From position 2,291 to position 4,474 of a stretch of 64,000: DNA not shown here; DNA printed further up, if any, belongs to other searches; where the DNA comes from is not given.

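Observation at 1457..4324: Radical SAM/SPASM-like enzyme co-transcribed with a cytoplasmic M28 peptidase, with no visible precursor peptide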

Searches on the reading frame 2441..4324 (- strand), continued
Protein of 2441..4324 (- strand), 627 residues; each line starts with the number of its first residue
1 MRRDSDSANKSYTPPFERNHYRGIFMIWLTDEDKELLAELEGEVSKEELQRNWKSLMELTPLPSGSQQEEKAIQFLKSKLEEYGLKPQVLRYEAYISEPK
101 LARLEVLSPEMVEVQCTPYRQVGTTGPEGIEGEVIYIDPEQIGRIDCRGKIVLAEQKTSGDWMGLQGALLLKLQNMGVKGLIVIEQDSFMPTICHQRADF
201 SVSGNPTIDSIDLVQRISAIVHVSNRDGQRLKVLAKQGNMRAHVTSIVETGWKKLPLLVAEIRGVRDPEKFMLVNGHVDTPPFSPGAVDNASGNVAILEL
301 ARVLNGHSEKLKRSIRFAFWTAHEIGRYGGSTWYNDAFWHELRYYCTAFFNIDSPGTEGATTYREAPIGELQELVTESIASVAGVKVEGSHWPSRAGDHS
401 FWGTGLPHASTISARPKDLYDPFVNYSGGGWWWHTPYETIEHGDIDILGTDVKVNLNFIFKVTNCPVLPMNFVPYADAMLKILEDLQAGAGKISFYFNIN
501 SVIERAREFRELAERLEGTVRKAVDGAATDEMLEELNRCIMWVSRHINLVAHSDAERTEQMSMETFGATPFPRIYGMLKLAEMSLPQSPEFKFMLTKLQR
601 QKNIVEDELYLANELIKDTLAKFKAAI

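Call 55: predict_structure(alignment_id=A3)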
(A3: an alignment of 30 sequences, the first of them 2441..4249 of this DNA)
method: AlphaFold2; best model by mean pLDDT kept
length: 602 residues; sequences in the alignment: 30
mean_pLDDT: 87.1   pTM: 0.90
mean pLDDT of the five models: 87.1, 83.2, 81.7, 78.6, 75.5
residues with pLDDT >= 90: 339; 70-90: 201; 50-70: 45; < 50: 17
segments of 3 or more residues with pLDDT < 50: 133-138, 400-408
pLDDT, mean of each block of 10 residues (from residue 1): 94 98 95 88 95 98 95 89 94 84 95 82 92 49 79 91 76 62 81 89 93 94 90 98 96 81 83 98 97 83 81 94 87 86 92 95 77 68 86 66 44 77 96 98 96 96 89 96 98 92 87 96 87 66 78 86 89 95 98 94 81
secondary structure, 60 per line:
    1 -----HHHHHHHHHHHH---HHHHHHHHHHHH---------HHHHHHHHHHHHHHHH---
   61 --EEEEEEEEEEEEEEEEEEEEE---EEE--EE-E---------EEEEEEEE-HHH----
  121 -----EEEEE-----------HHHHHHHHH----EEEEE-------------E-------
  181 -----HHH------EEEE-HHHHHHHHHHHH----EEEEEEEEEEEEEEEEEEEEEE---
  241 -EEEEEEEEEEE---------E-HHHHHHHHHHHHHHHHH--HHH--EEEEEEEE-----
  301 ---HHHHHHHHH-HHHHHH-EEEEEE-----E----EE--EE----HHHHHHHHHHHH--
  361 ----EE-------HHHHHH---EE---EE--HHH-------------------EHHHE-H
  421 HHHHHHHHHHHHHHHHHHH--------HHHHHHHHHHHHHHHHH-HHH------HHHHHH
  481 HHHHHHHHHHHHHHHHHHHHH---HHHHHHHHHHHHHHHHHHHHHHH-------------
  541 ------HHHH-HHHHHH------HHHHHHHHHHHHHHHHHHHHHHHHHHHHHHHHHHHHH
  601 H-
elements in order: H6-17 H21-32 H42-57 E63-83 E87-89 E105-112 E126-130 H142-150 E155-159 E195-198 H200-211 E216-237 E242-252 H264-280 E288-295 H304-312 H314-319 E321-326 H347-358 H374-379 H420-439 H448-464 H475-501 H505-527 H547-550 H552-557 H564-601

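Call 58: fold_search(model_id=the predicted structure, library=pdb)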
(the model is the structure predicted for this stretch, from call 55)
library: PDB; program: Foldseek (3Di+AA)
matches with E <= 10: 777; with E <= 0.001: 189
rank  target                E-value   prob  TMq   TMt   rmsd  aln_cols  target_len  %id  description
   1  4ngt_A                1.1e-31  1.00  0.75  0.66   5.9       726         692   17  Crystal Structure of Glutamate Carboxypeptidase II in a complex with urea-based inhibitor (released 2014-06-18)
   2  4jz0_A                2.5e-31  1.00  0.76  0.67   5.4       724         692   17  X-ray structure of human glutamate carboxypeptidase II (GCPII) in complex with CTT1055 (released 2014-04-02)
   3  2pvv_A                2.7e-31  1.00  0.77  0.67   5.2       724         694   17  Structure of human glutamate carboxypeptidase II (GCPII) in complex with L-serine-O-sulfate (released 2007-05-22)
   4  4ngq_A                2.7e-31  1.00  0.76  0.67   5.6       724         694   18  Crystal Structure of Glutamate Carboxypeptidase II in a complex with urea-based inhibitor (released 2014-06-18)
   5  3sje_A                3.1e-31  1.00  0.76  0.67   5.4       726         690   17  X-ray structure of human glutamate carboxypeptidase II (the E424A inactive mutant) in complex with N-acetyl-aspartyl-a (released 2011-10-05)
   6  4mcs_A                3.5e-31  1.00  0.76  0.67   5.3       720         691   16  A high resolution structure of human glutamate carboxypeptidase II (GCPII) His475Tyr variant in complex with glutamic  (released 2014-06-18)
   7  4ngm_A                4.8e-31  1.00  0.77  0.67   5.8       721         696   17  Crystal Structure of Glutamate Carboxypeptidase II in a complex with urea-based inhibitor (released 2014-06-18)
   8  8bow_A                5.3e-31  1.00  0.75  0.66   5.8       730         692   17  X-ray structure of human glutamate carboxypeptidase II (GCPII) in complex with an inhibitor 617 (released 2023-11-29)
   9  3bxm_A                5.9e-31  1.00  0.77  0.67   5.4       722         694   18  Structure of an inactive mutant of human glutamate carboxypeptidase II [GCPII(E424A)] in complex with N-acetyl-Asp-Glu (released 2009-01-27)
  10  4mcp_A                6.3e-31  1.00  0.75  0.66   5.5       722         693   17  A high resolution structure of human glutamate carboxypeptidase II (GCPII) in complex with folyl-gamma-L-glutamic acid (released 2014-06-18)
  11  2c6c_A                6.6e-31  1.00  0.75  0.67   5.9       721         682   17  membrane-bound glutamate carboxypeptidase II (GCPII) in complex with GPI-18431 (S)-2-(4-iodobenzylphosphonomethyl)-pen (released 2006-02-15)
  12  4ngr_A                7.0e-31  1.00  0.76  0.67   5.7       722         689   17  Crystal Structure of Glutamate Carboxypeptidase II in a complex with urea-based inhibitor (released 2014-06-18)
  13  2c6g_A                8.2e-31  1.00  0.75  0.67   5.7       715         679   18  Membrane-bound glutamate carboxypeptidase II (GCPII) with bound glutamate (released 2006-02-15)
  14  4ngp_A                8.6e-31  1.00  0.76  0.67   5.7       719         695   17  Crystal Structure of Glutamate Carboxypeptidase II in a complex with urea-based inhibitor (released 2014-06-18)
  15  2xef_A                9.1e-31  1.00  0.76  0.67   5.4       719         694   17  Human glutamate carboxypeptidase II in complex with Antibody- Recruiting Molecule ARM-P8 (released 2010-09-08)
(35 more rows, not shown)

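Call 63: find_encoding_contigs(protein=P0174, flank=6000, max_places=2)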
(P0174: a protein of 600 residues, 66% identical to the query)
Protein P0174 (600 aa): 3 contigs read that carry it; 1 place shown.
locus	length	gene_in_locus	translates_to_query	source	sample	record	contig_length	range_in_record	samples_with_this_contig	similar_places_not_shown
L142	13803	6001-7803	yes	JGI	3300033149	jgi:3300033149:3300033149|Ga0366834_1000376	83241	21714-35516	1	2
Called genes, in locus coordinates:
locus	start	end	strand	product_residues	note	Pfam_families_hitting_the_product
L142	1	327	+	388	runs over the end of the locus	PF01321:Creatinase_N, PF00557:Peptidase_M24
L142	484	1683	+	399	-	PF00162:PGK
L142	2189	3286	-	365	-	-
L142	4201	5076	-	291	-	-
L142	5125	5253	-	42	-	-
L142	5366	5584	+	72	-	PF01402:RHH_1 (weak)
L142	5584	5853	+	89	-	PF05016:ParE_toxin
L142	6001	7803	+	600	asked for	PF04389:Peptidase_M28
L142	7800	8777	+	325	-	PF04055:Radical_SAM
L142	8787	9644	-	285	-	-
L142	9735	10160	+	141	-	-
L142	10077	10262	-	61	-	-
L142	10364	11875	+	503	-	PF01336:tRNA_anti-codon (weak), PF16900:REPA_OB_2 (faint), PF17244:CDC24_OB3 (faint), PF21473:OB_Ssb-like (faint), PF01336:tRNA_anti-codon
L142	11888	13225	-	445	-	PF00202:Aminotran_3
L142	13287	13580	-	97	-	PF01918:Alba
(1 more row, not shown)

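Call 64: find_encoding_contigs(protein=P0159, flank=6000, max_places=2)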
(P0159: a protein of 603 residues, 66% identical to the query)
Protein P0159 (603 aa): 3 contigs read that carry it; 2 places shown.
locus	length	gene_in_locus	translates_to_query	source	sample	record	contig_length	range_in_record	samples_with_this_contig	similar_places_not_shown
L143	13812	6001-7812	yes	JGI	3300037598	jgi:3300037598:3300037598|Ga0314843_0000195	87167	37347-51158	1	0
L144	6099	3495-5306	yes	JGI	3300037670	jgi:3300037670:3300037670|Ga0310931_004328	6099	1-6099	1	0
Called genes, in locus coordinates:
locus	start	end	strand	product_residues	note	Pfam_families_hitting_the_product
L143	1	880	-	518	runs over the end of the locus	PF10102:DUF2341 (weak), PF13385:Laminin_G_3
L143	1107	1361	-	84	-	-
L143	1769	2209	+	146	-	PF04027:DUF371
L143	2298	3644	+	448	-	PF08714:Fae, PF00215:OMPdecase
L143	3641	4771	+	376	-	PF01841:Transglut_core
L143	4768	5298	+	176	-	PF00881:Nitroreductase, PF14512:TM1586_NiRdase (weak), PF00881:Nitroreductase, PF14512:TM1586_NiRdase (weak)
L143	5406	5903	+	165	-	PF01862:PvlArgDC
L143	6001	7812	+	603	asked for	PF04389:Peptidase_M28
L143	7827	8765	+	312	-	PF04055:Radical_SAM, PF13353:Fer4_12 (weak)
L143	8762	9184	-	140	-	PF13240:Zn_Ribbon_1 (weak), PF23025:YbjQ_2 (weak), PF01906:YbjQ_1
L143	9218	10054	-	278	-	PF12850:Metallophos_2 (weak)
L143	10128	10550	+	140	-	-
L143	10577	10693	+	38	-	-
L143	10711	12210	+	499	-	PF17244:CDC24_OB3 (faint), PF21473:OB_Ssb-like (faint), PF01336:tRNA_anti-codon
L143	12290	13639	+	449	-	PF00202:Aminotran_3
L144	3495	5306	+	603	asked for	PF04389:Peptidase_M28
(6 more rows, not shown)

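Call 69: search_protein_families(library=padloc, proteins=[window:2441-4249:-], max_evalue=0.001)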
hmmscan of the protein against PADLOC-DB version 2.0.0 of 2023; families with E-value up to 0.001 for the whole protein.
window:2441-4249:- (602 aa): 0 families

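Call 72: search_protein_representatives(alignment_id=A3)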
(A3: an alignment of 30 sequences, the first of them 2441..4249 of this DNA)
Query: 30 sequences, 602 profile positions. Proteins with E-value up to 0.001 (for the whole library): 7379; up to 1e-10: 1342; up to 1e-30: 481. The best 150 are listed.
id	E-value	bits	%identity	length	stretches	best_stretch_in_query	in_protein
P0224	0.0e+00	1022.6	-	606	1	1-600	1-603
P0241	1.7e-217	740.0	-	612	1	1-598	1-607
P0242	1.3e-154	532.3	-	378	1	1-283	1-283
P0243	2.8e-127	442.0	-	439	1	7-442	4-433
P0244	2.2e-118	412.7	-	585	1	1-599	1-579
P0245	9.8e-115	400.6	-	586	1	14-599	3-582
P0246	1.2e-110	387.1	-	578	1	10-591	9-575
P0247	4.2e-109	382.0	-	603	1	15-598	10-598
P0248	1.3e-108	380.4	-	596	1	8-598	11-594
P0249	1.0e-107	377.4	-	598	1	3-592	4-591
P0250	1.1e-105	370.7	-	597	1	14-596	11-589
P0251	2.5e-105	369.5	-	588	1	17-596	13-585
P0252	4.7e-105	368.6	-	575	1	39-597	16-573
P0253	5.7e-105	368.4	-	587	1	10-599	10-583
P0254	3.2e-103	362.6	-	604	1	5-598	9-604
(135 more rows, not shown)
